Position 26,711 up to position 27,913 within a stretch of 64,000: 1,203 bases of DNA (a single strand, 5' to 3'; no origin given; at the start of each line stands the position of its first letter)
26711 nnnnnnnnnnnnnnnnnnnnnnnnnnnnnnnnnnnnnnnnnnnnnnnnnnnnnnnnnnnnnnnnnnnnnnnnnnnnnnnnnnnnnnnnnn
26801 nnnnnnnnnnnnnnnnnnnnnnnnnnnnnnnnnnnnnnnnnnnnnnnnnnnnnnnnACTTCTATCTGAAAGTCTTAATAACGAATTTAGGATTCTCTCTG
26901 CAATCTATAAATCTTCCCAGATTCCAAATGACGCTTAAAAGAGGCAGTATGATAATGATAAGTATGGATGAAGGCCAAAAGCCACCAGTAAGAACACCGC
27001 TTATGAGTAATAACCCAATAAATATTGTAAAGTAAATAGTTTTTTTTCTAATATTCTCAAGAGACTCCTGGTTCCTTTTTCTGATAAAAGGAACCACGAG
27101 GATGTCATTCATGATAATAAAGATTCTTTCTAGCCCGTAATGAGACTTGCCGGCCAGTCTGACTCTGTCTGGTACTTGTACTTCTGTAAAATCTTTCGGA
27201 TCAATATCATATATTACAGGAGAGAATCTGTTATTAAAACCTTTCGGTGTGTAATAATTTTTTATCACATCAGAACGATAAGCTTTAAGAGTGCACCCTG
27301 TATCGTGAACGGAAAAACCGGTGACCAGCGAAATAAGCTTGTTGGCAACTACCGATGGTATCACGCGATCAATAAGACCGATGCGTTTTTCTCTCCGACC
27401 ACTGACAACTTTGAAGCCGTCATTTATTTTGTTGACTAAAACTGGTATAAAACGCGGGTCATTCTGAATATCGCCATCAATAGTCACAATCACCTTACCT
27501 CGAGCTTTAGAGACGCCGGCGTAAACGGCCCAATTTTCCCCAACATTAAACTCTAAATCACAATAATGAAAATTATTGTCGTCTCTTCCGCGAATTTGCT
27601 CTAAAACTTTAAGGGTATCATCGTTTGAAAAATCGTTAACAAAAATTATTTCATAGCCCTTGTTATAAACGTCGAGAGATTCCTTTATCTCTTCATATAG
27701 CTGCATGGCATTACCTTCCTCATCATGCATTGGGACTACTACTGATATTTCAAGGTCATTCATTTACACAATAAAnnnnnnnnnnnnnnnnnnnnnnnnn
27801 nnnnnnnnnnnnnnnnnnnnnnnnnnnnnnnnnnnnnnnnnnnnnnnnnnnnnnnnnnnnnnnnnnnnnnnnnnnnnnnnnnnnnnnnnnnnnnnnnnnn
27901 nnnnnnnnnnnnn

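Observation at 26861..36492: GtrA/GtrB/GtrC-like three-component glycosylation system with duplicated giant GT-C-type membrane proteins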

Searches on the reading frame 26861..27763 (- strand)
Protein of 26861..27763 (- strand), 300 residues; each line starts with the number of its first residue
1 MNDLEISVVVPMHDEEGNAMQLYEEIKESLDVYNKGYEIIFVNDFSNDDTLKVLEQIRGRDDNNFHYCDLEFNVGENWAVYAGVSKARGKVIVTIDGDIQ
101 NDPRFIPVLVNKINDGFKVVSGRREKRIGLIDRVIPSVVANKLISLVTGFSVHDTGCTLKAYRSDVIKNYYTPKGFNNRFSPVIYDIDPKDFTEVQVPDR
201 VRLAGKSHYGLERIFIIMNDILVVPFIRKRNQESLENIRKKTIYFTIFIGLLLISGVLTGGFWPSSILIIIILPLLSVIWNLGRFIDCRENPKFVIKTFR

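Call 4: search_protein_families(library=pfam, proteins=[window:26861-27763:-], max_evalue=0.1)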
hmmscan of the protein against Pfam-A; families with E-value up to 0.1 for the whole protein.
window:26861-27763:- (300 aa): 3 families
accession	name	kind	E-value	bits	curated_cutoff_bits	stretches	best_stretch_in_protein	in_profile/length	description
PF00535.33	Glycos_transf_2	-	5.1e-25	88.8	23.3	1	7-169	1-166/168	Glycosyl transferase family 2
PF10111.15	Glyco_tranf_2_2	-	2.8e-06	27.5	27.3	1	7-99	1-92/276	Glycosyltransferase like family 2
PF13641.12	Glyco_tranf_2_3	-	6.9e-06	26.7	27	1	6-121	3-120/230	Glycosyltransferase like family 2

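Call 7: search_protein_families(library=ncbifam, proteins=[window:26861-27763:-], max_evalue=0.1)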
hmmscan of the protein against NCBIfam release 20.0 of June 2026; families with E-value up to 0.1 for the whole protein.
window:26861-27763:- (300 aa): 24 families
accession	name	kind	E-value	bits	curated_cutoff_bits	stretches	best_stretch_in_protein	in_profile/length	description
NF007986.1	PRK10714.1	equivalog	3.4e-35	121.6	529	1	5-224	7-225/316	undecaprenyl-phosphate 4-deoxy-4-formamido-L-arabinose transferase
NF047588.1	GlcsyltransPgfSStrep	equivalog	3.2e-27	95.6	500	1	5-214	2-210/308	glycosyltransferase PgfS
TIGR03937.1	PgaC_IcaA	equivalog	4.6e-13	48.9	422.3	1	5-119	46-156/407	poly-beta-1,6-N-acetyl-D-glucosamine synthase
NF041391.1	DPhHxTase_Halo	equivalog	9.9e-10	37.7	375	1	75-169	55-152/213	dolichyl-phosphate hexose transferase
NF041875.1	EPS_EpsD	equivalog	2.6e-07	30.4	370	1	7-108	2-99/325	exopolysaccharide biosynthesis glycosyltransferase EpsD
NF050050.1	ProtGlycPglI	equivalog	2.6e-07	30.3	500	1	6-121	4-116/306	GalNAc(5)-diNAcBac-PP-undecaprenol beta-1,3-glucosyltransferase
NF038302.1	EPS_HpsE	equivalog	9.8e-07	28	300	1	5-104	2-102/307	hormogonium polysaccharide biosynthesis glycosyltransferase HpsE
NF010496.0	PRK13915.1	equivalog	1e-06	28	262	1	3-112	30-141/307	glucosyl-3-phosphoglycerate synthase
TIGR03965.1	mycofact_glyco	equivalog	1.6e-06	27.2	280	1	5-115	75-181/467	mycofactocin biosynthesis glycosyltransferase MftF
NF047683.1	TeichurnBiosyTuaG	equivalog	3.3e-06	26.9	400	1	5-99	7-97/252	teichuronic acid biosynthesis protein TuaG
TIGR04242.1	nodulat_NodC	equivalog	2.5e-05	23.4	550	1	6-115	50-158/395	chitooligosaccharide synthase NodC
NF007482.0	PRK10073.1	equivalog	3e-05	23.2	423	1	4-110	6-107/334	glycosyltransferase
NF038299.1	EPS_HpsN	equivalog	5.9e-05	22.2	425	1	5-133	2-128/317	hormogonium polysaccharide biosynthesis glycosyltransferase HpsN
TIGR03111.1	glyc2_xrt_Gpos1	hypoth_equivalog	6.1e-05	22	363.95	1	5-114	50-157/439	TIGR03111 family XrtG-associated glycosyltransferase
TIGR04283.1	glyco_like_mftF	equivalog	0.00012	21.7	182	1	6-108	1-92/221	TIGR04283 family arsenosugar biosynthesis glycosyltransferase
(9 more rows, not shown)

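Call 62: search_solved_structures(query=window:26861-27763:-, max_evalue=0.001)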
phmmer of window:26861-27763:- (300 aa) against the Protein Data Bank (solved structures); distinct sequences matched with E-value up to 0.001: 8.
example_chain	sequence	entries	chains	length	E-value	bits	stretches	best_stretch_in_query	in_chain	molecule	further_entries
9bhc_C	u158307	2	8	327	8.5e-29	103.9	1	5-223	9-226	Undecaprenyl-phosphate 4-deoxy-4-formamido-L-arabinose transferase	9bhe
8vxh_A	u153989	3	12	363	1.2e-28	103.4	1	5-223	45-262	Undecaprenyl-phosphate 4-deoxy-4-formamido-L-arabinose transferase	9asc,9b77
9hwj_A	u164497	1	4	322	1.1e-27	100.2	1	5-226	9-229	Undecaprenyl-phosphate 4-deoxy-4-formamido-L-arabinose transferase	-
5ekp_C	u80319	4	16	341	1.2e-17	67.2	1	4-129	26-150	Uncharacterized glycosyltransferase sll0501 | Glycosyltransferase sll0501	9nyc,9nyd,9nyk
5eke_A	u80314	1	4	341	1.2e-17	67.2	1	4-129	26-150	Uncharacterized glycosyltransferase sll0501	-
9nye_A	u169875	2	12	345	1.3e-17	67.2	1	4-129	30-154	Glycosyltransferase sll0501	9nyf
5mlz_A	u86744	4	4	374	5e-10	42.3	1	3-132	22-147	Dolichol monophosphate mannose synthase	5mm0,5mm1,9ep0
5hea_A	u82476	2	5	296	0.00052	22.5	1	6-104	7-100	Putative glycosyltransferase (GalT1)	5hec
